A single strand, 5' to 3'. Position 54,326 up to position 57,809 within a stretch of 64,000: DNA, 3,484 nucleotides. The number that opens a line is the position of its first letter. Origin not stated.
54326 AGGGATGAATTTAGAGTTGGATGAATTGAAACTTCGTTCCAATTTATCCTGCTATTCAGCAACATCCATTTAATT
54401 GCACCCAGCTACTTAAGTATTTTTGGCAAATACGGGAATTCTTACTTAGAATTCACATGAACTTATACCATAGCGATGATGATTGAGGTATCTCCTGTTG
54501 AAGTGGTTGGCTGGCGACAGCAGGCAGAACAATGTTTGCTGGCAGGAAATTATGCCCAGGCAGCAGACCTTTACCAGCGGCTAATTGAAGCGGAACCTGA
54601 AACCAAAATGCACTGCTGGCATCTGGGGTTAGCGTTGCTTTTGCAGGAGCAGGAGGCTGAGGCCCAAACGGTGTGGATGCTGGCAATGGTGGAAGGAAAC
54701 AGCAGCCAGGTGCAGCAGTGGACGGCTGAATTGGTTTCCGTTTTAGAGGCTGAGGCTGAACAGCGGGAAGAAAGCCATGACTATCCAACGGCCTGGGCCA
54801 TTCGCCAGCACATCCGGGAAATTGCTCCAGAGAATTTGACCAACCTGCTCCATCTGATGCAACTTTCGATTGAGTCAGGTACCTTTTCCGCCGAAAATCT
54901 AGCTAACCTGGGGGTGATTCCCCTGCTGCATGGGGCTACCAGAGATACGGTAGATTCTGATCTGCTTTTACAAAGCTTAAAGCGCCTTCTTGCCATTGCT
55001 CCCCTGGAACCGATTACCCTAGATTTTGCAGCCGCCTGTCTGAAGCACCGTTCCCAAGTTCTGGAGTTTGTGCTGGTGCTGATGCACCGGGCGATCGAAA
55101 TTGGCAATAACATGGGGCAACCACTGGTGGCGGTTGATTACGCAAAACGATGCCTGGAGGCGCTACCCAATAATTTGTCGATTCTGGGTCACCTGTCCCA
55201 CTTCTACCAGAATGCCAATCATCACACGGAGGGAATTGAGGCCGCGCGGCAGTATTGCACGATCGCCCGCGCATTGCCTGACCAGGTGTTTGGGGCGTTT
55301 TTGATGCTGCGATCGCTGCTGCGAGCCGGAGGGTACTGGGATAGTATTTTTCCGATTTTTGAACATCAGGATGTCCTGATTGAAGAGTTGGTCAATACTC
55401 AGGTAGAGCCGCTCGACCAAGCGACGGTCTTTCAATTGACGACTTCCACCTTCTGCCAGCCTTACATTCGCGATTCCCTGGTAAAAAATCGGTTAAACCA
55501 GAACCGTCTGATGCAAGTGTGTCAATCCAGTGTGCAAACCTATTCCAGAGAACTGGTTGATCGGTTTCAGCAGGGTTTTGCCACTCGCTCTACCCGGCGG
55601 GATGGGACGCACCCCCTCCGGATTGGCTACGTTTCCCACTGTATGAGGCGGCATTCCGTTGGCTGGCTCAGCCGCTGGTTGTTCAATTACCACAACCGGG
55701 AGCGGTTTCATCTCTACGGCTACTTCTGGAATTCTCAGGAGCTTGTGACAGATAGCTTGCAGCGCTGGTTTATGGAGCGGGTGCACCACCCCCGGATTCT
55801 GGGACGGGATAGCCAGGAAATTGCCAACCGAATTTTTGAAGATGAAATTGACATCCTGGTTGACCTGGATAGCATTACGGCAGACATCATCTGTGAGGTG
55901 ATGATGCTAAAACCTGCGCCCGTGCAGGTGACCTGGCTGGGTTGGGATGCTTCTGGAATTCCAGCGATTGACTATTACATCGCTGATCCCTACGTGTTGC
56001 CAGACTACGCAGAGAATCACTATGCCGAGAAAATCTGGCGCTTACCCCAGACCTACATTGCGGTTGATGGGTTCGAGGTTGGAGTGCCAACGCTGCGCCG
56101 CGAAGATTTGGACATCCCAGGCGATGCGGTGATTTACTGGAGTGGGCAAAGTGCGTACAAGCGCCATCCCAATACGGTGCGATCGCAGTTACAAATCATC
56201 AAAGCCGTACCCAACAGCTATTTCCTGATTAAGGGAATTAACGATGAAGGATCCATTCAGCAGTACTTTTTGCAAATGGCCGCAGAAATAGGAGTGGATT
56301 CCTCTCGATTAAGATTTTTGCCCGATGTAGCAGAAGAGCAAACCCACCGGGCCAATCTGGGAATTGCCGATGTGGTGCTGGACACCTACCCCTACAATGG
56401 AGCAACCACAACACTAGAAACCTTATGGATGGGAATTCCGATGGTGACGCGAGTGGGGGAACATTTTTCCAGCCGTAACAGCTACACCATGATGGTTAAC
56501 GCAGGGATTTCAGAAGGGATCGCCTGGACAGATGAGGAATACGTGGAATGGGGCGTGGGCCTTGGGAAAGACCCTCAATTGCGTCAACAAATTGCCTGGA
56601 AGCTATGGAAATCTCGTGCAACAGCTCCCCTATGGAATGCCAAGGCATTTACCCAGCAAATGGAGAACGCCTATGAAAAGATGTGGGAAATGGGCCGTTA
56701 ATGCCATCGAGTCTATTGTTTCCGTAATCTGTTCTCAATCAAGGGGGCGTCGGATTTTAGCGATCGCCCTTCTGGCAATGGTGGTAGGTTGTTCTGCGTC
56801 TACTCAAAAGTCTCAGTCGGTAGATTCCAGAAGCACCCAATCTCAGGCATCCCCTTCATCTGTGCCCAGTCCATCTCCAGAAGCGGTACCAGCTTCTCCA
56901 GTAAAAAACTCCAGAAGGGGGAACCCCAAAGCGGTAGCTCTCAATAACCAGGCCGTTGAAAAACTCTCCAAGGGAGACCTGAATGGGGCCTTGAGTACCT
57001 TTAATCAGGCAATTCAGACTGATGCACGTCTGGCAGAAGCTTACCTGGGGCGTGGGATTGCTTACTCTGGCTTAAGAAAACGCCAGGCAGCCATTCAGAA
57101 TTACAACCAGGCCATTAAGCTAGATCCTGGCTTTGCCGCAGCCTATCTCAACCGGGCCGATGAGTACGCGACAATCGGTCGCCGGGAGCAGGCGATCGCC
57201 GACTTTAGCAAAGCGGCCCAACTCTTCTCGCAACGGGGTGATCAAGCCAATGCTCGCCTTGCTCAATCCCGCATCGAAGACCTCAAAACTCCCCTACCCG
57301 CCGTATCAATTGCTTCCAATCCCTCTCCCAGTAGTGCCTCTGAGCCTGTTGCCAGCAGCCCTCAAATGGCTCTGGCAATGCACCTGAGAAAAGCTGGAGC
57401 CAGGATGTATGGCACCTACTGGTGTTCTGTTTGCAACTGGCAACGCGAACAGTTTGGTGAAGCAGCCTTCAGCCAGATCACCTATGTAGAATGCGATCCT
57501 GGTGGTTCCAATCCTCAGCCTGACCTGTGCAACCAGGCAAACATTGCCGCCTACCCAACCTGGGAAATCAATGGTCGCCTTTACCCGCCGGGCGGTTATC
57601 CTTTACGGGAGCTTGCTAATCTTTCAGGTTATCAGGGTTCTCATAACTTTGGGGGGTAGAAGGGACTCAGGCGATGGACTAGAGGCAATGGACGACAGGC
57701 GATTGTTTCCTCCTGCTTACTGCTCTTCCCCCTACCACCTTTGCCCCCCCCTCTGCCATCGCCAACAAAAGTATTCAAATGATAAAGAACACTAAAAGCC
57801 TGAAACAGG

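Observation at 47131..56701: Pilin gene embedded in a GT41 glycosyltransferase / methyltransferase island: candidate dedicated pilin-modification system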

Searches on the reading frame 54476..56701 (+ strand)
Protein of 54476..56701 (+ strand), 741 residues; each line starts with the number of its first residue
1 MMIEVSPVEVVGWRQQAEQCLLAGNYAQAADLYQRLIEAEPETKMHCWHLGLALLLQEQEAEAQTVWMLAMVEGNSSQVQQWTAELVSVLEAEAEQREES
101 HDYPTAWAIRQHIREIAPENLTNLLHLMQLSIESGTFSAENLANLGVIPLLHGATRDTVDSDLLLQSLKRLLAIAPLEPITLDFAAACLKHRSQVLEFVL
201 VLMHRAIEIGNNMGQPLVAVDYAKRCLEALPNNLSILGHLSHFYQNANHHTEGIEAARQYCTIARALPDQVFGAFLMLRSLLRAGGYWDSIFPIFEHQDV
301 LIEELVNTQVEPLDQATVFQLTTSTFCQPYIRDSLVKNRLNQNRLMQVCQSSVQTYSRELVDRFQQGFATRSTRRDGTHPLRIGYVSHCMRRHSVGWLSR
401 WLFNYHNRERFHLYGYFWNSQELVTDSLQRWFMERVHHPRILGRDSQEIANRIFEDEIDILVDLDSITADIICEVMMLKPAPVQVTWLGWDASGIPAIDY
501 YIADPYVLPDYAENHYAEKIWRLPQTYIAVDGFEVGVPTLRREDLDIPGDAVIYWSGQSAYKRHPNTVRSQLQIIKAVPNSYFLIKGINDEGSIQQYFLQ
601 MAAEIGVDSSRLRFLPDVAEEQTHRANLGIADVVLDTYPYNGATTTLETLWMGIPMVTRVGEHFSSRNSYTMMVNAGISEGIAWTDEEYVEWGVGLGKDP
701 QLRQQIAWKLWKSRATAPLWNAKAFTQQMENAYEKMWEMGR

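Call 4: search_protein_families(library=pfam, proteins=[window:54476-56701:+], max_evalue=0.01)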
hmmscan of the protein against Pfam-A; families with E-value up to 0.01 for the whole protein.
window:54476-56701:+ (741 aa): 6 families
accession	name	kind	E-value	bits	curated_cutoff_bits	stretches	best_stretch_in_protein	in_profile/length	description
PF13844.12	Glyco_transf_41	-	9.7e-52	176.4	25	2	542-729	359-543/543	Glycosyl transferase family 41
PF13432.12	TPR_16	-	0.00024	21.9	32.7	1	23-63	10-50/65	Tetratricopeptide repeat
PF14559.12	TPR_19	-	0.00027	21.7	25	0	22-62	3-43/68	Tetratricopeptide repeat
PF24575.1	TPR_Slam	-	0.0013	19.5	35.2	1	16-65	53-102/104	Surface lipoprotein assembly modifier, N-terminal TPR repeats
PF07719.23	TPR_2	-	0.0024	18.3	27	0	12-42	3-33/34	Tetratricopeptide repeat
PF13428.12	TPR_14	-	0.0046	18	23.5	0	12-43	3-34/44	Tetratricopeptide repeat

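Call 5: search_protein_families(library=ncbifam, proteins=[window:54476-56701:+], max_evalue=0.01)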
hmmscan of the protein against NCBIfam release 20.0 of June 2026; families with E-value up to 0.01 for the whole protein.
window:54476-56701:+ (741 aa): 2 families
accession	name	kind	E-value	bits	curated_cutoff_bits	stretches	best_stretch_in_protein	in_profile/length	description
NF040959.1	MamA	equivalog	0.00019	20.9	200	0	13-69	40-96/204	magnetosome protein MamA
TIGR02917.1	PEP_TPR_lipo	equivalog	0.0095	13.8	312.2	0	13-65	196-248/899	XrtA/PEP-CTERM system TPR-repeat protein PrsT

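Call 27: search_solved_structures(query=window:54476-56701:+, max_evalue=0.001, show_alignments=2)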
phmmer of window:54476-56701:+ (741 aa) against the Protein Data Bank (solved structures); distinct sequences matched with E-value up to 0.001: 22.
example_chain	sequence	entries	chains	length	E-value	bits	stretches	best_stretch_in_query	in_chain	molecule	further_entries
6ibo_A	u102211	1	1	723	4.6e-48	166.9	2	541-738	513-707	UDP-N-acetylglucosamine--peptide N-acetylglucosaminyltransferase 110 kDa subunit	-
6q4m_A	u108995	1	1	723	6.6e-48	166.4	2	541-738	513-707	UDP-N-acetylglucosamine--peptide N-acetylglucosaminyltransferase 110 kDa subunit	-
5hgv_A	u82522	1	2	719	8.6e-48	166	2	541-738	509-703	UDP-N-acetylglucosamine--peptide N-acetylglucosaminyltransferase 110 kDa subunit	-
8cm9_A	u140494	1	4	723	8.8e-48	166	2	541-738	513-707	UDP-N-acetylglucosamine--peptide N-acetylglucosaminyltransferase 110 kDa subunit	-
5nps_A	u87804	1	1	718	8.8e-48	166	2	541-738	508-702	UDP-N-acetylglucosamine--peptide N-acetylglucosaminyltransferase 110 kDa subunit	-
3pe3_A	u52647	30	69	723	8.8e-48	166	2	541-738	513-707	UDP-N-acetylglucosamine--peptide N-acetylglucosaminyltransferase 110 kDa subunit | UDP-N-ACETYLGLUCOSAMINE--PEPTIDE N-ACETYLGLUCOSAMINYL TRANSFERASE 110 KDA SUB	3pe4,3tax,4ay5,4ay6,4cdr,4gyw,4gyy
5npr_A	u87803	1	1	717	8.9e-48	166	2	541-738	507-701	UDP-N-acetylglucosamine--peptide N-acetylglucosaminyltransferase 110 kDa subunit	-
6tka_AAA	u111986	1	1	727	9e-48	166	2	541-738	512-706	UDP-N-acetylglucosamine--peptide N-acetylglucosaminyltransferase 110 kDa subunit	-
5lvv_A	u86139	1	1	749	1.1e-47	165.7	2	541-738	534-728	UDP-N-acetylglucosamine--peptide N-acetylglucosaminyltransferase 110 kDa subunit,UDP-N-ace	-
5lwv_A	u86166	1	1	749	1.1e-47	165.7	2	541-738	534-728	Host cell factor 1,UDP-N-acetylglucosamine--peptide N-acetylglucosaminyltransferase 110 kD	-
7yeh_B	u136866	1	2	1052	2.9e-47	164.3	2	541-738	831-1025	UDP-N-acetylglucosamine--peptide N-acetylglucosaminyltransferase 110 kDa subunit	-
7yea_A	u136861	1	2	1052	2.9e-47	164.3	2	541-738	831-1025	UDP-N-acetylglucosamine--peptide N-acetylglucosaminyltransferase 110 kDa subunit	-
7ntf_A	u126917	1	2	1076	3.2e-47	164.1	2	541-738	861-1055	Isoform 1 of UDP-N-acetylglucosamine--peptide N-acetylglucosaminyltransferase 110 kDa subu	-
8dtf_A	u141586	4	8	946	9.5e-46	159.3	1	368-738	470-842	Probable UDP-N-acetylglucosamine--peptide N-acetylglucosaminyltransferase SPINDLY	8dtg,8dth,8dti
7y4i_A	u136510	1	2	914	9.7e-46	159.2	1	368-738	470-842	Probable UDP-N-acetylglucosamine--peptide N-acetylglucosaminyltransferase SPINDLY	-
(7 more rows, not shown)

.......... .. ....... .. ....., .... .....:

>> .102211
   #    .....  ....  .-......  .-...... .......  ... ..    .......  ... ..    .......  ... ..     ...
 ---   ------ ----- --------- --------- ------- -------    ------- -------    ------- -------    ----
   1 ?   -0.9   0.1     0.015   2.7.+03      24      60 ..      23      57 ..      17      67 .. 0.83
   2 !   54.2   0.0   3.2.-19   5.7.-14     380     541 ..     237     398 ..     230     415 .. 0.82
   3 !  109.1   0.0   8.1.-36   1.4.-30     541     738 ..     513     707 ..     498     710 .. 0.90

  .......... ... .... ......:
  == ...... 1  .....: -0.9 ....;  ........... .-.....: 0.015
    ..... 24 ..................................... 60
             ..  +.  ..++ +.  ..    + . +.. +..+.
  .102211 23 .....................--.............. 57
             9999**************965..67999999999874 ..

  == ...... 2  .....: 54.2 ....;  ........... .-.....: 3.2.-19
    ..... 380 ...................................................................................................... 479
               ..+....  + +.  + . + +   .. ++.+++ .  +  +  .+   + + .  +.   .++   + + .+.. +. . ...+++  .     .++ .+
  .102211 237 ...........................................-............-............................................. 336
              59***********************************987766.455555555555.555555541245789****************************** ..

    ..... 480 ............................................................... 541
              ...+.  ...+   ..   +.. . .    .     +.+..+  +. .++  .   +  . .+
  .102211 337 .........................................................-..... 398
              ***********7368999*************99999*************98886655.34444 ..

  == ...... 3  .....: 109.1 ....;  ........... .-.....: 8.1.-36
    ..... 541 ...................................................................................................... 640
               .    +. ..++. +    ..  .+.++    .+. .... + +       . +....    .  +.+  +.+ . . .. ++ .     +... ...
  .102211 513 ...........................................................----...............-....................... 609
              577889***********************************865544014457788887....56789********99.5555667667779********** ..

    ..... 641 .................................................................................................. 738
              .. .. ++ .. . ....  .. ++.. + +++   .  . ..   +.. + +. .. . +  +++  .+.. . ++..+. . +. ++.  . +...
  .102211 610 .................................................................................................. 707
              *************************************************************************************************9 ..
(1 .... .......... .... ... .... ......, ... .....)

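Call 87: find_homologous_proteins(query=window:54476-56701:+, max_evalue=1e-20)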
Query window:54476-56701:+ (741 aa): 2755 proteins with E <= 1e-20 among 8000 candidates; the best 120 are listed.
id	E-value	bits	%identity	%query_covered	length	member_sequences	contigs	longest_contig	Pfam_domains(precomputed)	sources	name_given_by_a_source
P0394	0.0e+0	1716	100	100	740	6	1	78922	PF13844.13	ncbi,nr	ncbi:MAG: O-linked N-acetylglucosamine transferase, SPINDLY family protein [Leptolyngbyaceae cyanoba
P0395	0.0e+0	1389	80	100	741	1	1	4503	PF13844.13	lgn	-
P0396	0.0e+0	1388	79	100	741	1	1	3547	PF13414.13,PF13844.13,PF07719.24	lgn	-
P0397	0.0e+0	1374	79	100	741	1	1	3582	PF13844.13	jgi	jgi:predicted O-linked N-acetylglucosamine transferase (SPINDLY family)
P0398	0.0e+0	1344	78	100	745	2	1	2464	PF13844.13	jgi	jgi:predicted O-linked N-acetylglucosamine transferase (SPINDLY family)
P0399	0.0e+0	1306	75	100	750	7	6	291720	PF14559.13,PF13428.13,PF13844.13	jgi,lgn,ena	jgi:predicted O-linked N-acetylglucosamine transferase (SPINDLY family)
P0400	0.0e+0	1274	73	100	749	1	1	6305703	PF13844.13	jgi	jgi:predicted O-linked N-acetylglucosamine transferase (SPINDLY family)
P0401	0.0e+0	1238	72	99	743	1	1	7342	PF14559.13,PF13432.13,PF13844.13,PF07719.24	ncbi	ncbi:MAG: O-linked N-acetylglucosamine transferase, SPINDLY family protein [Kovacikia sp.]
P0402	0.0e+0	1202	70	100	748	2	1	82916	PF13844.13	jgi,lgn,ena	jgi:predicted O-linked N-acetylglucosamine transferase (SPINDLY family)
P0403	0.0e+0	1160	67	100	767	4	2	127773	PF13844.13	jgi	jgi:predicted O-linked N-acetylglucosamine transferase (SPINDLY family)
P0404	0.0e+0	1112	66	98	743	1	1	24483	PF13844.13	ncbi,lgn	-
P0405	0.0e+0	1105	64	98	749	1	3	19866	PF13432.13,PF13844.13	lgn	-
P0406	0.0e+0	1102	66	98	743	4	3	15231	PF13844.13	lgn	-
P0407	0.0e+0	1090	63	99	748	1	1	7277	PF13844.13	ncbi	-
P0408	0.0e+0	1088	65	97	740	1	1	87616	PF14559.13,PF13844.13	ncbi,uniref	ncbi:O-linked N-acetylglucosamine transferase, SPINDLY family protein [Pantanalinema rosaneae CENA51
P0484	3.2e-268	910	55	100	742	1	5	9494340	PF14559.13,PF13431.13,PF13844.13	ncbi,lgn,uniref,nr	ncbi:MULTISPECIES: O-linked N-acetylglucosamine transferase, SPINDLY family protein [Nostocales]|uni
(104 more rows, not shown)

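Call 88: find_encoding_contigs(protein=P0484, flank=6000, max_places=5)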
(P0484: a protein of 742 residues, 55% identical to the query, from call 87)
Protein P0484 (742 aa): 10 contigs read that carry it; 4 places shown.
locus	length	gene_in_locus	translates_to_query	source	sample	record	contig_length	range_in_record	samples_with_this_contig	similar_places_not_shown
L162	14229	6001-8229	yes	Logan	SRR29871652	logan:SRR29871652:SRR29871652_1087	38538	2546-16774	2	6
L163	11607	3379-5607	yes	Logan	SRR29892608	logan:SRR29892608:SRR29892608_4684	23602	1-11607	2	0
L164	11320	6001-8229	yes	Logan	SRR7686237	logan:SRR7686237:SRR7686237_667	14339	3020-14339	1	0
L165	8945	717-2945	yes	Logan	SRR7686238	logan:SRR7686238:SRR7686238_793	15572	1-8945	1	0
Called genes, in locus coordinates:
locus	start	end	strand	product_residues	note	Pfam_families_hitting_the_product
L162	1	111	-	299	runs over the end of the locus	PF00480:ROK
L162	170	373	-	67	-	-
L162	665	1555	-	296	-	PF00528:BPD_transp_1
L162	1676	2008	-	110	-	PF04255:DUF433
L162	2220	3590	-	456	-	PF01134:GIDA (faint), PF01266:DAO (faint), PF03486:HI0933_like (faint), PF07992:Pyr_redox_2, PF13738:Pyr_redox_3, PF00070:Pyr_redox, PF13098:Thioredoxin_2 (faint), PF00085:Thioredoxin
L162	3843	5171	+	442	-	PF01209:Ubie_methyltran, PF13489:Methyltransf_23, PF24675:NpmA (weak), PF05175:MTS, PF13847:Methyltransf_31, PF08241:Methyltransf_11, PF08242:Methyltransf_12, PF13649:Methyltransf_25, +4 more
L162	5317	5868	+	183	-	PF07963:N_methyl, PF16734:Pilin_GH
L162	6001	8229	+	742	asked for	PF13431:TPR_17 (faint), PF14559:TPR_19 (faint), PF13844:Glyco_transf_41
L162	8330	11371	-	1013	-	PF13414:TPR_11, PF13431:TPR_17 (weak), PF13432:TPR_16, PF14559:TPR_19, PF00515:TPR_1 (weak), PF13414:TPR_11, PF13432:TPR_16, PF13844:Glyco_transf_41, +24 more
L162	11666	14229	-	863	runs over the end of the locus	PF00535:Glycos_transf_2, PF13641:Glyco_tranf_2_3 (weak), PF13439:Glyco_transf_4 (weak), PF00534:Glycos_transf_1, PF13692:Glyco_trans_1_4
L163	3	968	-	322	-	?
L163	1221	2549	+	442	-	PF01209:Ubie_methyltran, PF13489:Methyltransf_23, PF24675:NpmA (weak), PF05175:MTS, PF13847:Methyltransf_31, PF08241:Methyltransf_11, PF08242:Methyltransf_12, PF13649:Methyltransf_25, +4 more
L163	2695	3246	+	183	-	PF07963:N_methyl, PF16734:Pilin_GH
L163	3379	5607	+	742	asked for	PF13431:TPR_17 (faint), PF14559:TPR_19 (faint), PF13844:Glyco_transf_41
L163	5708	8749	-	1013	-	PF13414:TPR_11, PF13431:TPR_17 (weak), PF13432:TPR_16, PF14559:TPR_19, PF00515:TPR_1 (weak), PF13414:TPR_11, PF13432:TPR_16, PF13844:Glyco_transf_41, +24 more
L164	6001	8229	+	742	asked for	PF13431:TPR_17 (faint), PF14559:TPR_19 (faint), PF13844:Glyco_transf_41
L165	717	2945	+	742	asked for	PF13431:TPR_17 (faint), PF14559:TPR_19 (faint), PF13844:Glyco_transf_41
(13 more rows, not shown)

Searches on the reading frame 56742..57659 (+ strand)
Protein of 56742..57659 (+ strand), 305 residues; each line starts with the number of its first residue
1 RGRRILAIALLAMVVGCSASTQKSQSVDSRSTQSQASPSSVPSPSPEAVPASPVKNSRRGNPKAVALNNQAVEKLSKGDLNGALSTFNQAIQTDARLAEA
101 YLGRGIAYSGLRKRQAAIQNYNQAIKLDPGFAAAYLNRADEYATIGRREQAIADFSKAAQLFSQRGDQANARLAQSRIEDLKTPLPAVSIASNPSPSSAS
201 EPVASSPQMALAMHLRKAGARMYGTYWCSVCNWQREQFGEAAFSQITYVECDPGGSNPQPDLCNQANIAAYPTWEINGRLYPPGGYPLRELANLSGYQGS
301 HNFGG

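Call 4: search_protein_families(library=pfam, proteins=[window:56742-57659:+], max_evalue=0.01)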
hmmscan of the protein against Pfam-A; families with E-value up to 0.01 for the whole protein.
window:56742-57659:+ (305 aa): 10 families
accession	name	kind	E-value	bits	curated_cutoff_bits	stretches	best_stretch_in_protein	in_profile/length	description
PF00515.34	TPR_1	-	4.4e-16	58.4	27.8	2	98-131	1-34/34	Tetratricopeptide repeat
PF13414.12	TPR_11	-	1.4e-13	50.7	26.8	2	116-143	12-39/42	TPR repeat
PF13181.12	TPR_8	-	1.8e-12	46.8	25.7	2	98-129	1-32/34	Tetratricopeptide repeat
PF07719.23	TPR_2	-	9.2e-12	44.6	27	1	98-130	1-33/34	Tetratricopeptide repeat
PF13431.12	TPR_17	-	8.5e-06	26.1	24.4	1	121-152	2-33/34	Tetratricopeptide repeat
PF13424.12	TPR_12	-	2.4e-05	24.9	30.1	0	96-127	43-74/77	Tetratricopeptide repeat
PF13432.12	TPR_16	-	0.00011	23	32.7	1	103-163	2-62/65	Tetratricopeptide repeat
PF14559.12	TPR_19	-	0.00023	21.9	25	0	115-153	8-46/68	Tetratricopeptide repeat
PF13428.12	TPR_14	-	0.00048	21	23.5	0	99-140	2-43/44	Tetratricopeptide repeat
PF13371.12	TPR_9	-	0.0011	19.4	35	0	77-130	8-61/73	Tetratricopeptide repeat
